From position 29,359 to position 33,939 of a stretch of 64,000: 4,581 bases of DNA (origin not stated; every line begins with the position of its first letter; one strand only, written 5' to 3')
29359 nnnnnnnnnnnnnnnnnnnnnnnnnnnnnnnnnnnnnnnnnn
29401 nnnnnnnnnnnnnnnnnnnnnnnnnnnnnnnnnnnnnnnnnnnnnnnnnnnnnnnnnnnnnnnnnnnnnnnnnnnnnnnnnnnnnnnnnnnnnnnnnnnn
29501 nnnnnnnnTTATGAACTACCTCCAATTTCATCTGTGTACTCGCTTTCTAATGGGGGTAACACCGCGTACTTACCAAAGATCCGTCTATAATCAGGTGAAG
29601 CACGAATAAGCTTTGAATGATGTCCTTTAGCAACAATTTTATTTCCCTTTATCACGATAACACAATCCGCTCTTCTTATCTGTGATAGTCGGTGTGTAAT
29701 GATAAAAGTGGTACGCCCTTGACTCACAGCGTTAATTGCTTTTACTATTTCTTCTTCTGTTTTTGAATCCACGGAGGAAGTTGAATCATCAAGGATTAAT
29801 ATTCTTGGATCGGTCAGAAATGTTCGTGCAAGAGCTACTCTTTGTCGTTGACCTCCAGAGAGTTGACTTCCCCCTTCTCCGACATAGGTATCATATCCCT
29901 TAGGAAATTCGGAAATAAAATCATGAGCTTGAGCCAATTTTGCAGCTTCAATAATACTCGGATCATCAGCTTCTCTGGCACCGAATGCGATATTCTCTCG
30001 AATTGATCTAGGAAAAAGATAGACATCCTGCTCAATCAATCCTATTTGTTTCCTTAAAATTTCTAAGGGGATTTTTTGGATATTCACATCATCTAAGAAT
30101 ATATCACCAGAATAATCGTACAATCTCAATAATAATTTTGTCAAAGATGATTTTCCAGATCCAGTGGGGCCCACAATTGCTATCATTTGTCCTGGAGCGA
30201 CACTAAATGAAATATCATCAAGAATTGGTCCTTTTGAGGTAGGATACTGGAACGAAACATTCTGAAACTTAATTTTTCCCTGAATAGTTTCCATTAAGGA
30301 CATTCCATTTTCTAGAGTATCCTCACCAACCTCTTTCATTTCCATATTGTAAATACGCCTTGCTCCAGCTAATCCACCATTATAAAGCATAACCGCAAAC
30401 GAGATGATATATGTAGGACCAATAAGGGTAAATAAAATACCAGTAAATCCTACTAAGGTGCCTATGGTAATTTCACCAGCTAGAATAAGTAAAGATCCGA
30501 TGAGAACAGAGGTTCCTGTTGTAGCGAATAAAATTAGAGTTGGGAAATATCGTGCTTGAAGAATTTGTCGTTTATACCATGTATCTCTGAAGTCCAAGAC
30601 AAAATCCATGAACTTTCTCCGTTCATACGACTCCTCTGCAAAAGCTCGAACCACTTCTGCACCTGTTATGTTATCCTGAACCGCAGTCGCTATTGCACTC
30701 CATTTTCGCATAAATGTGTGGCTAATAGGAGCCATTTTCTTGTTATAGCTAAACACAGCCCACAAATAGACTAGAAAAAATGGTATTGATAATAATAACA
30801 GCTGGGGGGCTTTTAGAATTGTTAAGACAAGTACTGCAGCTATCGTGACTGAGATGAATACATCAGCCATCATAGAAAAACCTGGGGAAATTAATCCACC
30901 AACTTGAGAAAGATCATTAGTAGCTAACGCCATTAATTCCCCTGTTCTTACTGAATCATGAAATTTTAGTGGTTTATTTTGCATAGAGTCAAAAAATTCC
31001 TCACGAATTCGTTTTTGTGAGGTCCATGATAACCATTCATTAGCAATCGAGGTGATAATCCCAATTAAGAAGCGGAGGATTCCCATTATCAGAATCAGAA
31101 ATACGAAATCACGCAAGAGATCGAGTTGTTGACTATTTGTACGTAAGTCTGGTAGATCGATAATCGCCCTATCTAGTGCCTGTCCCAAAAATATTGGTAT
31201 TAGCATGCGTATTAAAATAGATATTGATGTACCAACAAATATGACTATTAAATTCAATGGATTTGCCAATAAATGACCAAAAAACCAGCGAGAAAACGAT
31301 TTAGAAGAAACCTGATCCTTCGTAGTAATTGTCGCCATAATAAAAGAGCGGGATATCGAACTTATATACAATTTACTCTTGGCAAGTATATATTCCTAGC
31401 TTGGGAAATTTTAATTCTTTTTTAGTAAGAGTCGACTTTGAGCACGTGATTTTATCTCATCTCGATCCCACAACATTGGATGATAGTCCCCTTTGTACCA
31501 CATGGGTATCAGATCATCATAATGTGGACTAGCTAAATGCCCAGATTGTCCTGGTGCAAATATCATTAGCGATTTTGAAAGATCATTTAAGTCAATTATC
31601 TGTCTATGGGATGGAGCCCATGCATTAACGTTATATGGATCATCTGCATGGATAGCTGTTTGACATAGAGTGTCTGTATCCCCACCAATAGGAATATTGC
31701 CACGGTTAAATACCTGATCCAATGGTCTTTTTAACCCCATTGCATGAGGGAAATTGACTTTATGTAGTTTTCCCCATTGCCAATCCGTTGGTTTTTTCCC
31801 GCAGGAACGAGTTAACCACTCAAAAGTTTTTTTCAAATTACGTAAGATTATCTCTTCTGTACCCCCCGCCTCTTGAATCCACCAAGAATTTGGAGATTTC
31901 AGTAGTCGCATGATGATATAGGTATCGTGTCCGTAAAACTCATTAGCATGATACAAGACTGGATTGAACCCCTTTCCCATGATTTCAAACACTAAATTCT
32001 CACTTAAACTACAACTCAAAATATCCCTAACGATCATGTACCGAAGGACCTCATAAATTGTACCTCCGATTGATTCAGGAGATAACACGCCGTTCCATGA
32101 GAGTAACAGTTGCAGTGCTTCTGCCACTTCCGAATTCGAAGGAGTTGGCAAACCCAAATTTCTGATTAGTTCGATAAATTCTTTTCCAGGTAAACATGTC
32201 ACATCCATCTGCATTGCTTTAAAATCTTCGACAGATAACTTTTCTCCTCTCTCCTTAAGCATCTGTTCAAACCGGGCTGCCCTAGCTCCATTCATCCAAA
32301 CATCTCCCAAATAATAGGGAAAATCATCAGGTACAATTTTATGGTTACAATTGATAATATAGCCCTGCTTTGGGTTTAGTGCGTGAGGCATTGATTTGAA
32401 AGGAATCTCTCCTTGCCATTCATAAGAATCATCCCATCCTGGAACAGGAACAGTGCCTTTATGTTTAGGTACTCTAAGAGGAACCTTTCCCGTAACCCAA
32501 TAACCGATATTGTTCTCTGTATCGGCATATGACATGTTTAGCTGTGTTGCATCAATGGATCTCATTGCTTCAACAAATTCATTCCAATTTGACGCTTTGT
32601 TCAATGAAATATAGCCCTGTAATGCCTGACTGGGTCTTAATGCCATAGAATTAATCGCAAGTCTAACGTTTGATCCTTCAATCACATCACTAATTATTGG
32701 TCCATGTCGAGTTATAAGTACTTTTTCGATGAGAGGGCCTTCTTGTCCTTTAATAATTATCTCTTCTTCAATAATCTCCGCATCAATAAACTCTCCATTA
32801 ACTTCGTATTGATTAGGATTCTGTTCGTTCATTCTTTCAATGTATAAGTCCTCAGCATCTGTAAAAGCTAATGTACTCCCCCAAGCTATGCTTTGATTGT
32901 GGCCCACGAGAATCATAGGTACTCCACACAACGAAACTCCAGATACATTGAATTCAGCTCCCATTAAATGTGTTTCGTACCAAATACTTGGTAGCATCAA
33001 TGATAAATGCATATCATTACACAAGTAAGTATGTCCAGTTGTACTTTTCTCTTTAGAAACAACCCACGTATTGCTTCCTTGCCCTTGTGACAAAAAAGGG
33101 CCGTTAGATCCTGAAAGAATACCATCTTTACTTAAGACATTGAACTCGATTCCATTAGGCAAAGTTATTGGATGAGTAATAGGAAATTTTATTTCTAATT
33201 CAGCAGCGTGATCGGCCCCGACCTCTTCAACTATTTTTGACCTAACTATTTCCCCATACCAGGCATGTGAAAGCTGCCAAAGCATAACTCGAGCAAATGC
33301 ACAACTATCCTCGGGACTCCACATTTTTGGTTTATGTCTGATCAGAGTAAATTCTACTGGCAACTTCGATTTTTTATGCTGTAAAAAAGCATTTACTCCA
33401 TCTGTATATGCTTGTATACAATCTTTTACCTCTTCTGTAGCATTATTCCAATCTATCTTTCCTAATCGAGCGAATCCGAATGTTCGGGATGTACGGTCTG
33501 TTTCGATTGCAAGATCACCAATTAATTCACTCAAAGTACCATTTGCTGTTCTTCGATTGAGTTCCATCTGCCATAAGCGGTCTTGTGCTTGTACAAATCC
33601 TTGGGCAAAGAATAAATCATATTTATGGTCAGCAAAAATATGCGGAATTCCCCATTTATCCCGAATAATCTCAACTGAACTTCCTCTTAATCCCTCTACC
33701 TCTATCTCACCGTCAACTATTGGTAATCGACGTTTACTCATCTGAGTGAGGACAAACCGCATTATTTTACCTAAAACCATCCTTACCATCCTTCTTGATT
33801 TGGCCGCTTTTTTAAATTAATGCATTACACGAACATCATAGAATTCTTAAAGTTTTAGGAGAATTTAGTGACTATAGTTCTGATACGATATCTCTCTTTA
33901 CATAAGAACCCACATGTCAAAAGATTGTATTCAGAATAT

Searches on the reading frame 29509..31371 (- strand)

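Call 15: search_protein_families(library=pfam, proteins=[window:29509-31371:-], max_evalue=0.001)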
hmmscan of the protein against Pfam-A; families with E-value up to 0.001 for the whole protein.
window:29509-31371:- (620 aa): 4 families
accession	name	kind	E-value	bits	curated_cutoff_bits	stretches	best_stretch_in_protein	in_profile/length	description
PF00664.28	ABC_membrane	-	7.1e-34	118.2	28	1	41-319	1-273/274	ABC transporter transmembrane region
PF00005.33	ABC_tran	-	8.9e-33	114.2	25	1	384-532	1-137/137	ABC transporter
PF02463.25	SMC_N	-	7.6e-07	29.2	40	0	503-575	136-212/220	RecF/RecN/SMC N terminal domain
PF13304.12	AAA_21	-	0.00033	21.3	27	0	397-426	2-26/304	AAA domain, putative AbiEii toxin, Type IV TA system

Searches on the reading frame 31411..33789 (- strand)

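Call 15: search_protein_families(library=pfam, proteins=[window:31411-33789:-], max_evalue=0.001)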
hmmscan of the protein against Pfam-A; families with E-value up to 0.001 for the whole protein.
window:31411-33789:- (792 aa): 1 family
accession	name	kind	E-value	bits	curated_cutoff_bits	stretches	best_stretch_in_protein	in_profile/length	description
PF01804.23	Penicil_amidase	-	6.7e-212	706.6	21.3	1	38-780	1-674/675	Penicillin amidase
